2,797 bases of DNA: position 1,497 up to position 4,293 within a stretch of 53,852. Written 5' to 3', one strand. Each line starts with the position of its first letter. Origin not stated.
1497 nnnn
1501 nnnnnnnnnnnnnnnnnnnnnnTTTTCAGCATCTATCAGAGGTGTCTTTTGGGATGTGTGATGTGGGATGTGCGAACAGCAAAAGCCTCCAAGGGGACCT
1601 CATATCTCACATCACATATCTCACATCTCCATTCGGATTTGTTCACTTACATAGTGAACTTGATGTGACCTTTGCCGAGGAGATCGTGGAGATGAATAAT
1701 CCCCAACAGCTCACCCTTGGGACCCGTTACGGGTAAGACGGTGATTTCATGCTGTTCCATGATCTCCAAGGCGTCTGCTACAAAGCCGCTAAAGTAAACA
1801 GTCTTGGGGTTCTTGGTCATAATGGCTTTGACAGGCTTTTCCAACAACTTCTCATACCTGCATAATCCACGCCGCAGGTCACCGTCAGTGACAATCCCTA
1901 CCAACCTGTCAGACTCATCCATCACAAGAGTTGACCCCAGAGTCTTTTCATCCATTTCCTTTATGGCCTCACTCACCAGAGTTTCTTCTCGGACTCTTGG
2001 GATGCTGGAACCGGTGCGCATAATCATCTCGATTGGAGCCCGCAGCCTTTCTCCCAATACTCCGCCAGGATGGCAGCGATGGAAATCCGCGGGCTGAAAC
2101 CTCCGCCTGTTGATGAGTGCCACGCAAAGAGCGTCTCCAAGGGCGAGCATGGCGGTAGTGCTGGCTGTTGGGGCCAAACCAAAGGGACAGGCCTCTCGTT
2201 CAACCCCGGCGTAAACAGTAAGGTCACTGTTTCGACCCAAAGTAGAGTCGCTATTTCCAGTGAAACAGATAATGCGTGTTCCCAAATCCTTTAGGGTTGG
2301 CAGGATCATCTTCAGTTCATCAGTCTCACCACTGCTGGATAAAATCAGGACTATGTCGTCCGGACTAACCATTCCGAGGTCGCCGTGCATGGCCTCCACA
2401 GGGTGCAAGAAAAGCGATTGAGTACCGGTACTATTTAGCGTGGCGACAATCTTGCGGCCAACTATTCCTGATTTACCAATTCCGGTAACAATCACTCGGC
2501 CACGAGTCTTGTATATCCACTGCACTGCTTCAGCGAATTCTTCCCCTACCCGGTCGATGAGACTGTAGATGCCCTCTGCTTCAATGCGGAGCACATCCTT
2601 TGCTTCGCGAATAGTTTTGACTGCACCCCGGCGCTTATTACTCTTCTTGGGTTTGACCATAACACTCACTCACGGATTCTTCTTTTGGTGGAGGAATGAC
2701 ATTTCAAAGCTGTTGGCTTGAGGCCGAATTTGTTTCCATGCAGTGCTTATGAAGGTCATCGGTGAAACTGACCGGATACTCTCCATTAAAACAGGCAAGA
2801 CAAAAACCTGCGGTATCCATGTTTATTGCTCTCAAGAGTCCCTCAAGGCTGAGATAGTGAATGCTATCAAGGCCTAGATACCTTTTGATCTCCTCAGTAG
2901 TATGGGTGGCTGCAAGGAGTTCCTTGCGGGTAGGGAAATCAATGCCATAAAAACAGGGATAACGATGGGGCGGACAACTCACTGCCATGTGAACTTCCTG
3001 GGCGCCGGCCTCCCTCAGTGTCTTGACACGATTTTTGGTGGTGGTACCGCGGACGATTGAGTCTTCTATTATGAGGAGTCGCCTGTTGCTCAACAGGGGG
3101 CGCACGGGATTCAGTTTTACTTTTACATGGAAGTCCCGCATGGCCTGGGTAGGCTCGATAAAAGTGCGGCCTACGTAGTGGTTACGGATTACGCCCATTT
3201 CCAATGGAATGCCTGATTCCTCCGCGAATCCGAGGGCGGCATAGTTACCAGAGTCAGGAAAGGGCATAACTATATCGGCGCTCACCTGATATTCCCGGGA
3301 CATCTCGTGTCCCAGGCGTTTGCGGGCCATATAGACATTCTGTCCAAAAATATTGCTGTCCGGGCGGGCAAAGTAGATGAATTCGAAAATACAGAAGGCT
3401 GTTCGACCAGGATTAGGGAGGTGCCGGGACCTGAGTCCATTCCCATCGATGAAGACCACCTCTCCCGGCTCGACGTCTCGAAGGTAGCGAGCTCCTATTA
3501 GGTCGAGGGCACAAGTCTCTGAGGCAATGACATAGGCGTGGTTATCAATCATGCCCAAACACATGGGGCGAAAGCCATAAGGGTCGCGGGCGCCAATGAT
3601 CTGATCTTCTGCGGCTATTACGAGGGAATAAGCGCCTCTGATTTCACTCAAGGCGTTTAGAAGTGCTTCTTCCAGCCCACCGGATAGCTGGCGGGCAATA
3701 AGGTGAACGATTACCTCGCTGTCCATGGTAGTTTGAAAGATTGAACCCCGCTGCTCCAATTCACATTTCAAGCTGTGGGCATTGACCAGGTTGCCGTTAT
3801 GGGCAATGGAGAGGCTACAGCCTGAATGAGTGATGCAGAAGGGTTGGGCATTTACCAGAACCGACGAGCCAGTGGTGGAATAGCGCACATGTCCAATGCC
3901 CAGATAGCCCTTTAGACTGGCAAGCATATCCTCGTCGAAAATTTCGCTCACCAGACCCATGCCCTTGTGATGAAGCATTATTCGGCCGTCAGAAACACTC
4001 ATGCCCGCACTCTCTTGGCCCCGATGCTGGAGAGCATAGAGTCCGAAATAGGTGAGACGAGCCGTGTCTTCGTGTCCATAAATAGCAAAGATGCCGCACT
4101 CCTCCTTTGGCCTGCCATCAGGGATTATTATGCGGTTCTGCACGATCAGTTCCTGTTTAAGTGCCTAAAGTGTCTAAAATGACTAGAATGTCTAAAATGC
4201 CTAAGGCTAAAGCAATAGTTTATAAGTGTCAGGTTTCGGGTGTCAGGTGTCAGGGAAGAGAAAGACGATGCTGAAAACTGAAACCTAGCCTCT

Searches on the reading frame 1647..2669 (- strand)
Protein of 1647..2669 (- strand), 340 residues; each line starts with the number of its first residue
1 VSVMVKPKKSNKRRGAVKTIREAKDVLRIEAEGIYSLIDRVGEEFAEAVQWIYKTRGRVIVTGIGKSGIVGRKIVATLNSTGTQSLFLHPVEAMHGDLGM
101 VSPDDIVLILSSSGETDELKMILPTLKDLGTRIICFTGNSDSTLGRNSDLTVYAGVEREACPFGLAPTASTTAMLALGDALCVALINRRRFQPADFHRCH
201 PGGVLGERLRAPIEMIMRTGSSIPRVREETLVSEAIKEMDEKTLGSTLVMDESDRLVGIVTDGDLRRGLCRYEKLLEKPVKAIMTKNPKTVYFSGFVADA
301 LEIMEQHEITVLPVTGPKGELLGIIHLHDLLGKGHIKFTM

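Call 28: search_protein_families(library=pfam, proteins=[window:1647-2669:-], max_evalue=0.00001)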
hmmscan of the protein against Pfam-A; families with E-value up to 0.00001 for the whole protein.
window:1647-2669:- (340 aa): 2 families
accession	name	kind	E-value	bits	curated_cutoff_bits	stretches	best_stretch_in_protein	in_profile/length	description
PF01380.27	SIS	-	7.1e-27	94.2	25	1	54-183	4-130/131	SIS domain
PF00571.33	CBS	-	2.9e-22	79.2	24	2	280-332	1-53/57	CBS domain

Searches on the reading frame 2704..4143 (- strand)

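Call 28: search_protein_families(library=pfam, proteins=[window:2704-4143:-], max_evalue=0.00001)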
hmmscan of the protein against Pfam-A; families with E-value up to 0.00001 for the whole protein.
window:2704-4143:- (479 aa): 2 families
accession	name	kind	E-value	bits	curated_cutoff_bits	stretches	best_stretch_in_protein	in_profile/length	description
PF13537.11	GATase_7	-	2.3e-18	66.8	25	1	98-213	12-121/123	Glutamine amidotransferase domain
PF13522.11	GATase_6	-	1e-17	64.8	27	1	79-209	10-130/130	Glutamine amidotransferase domain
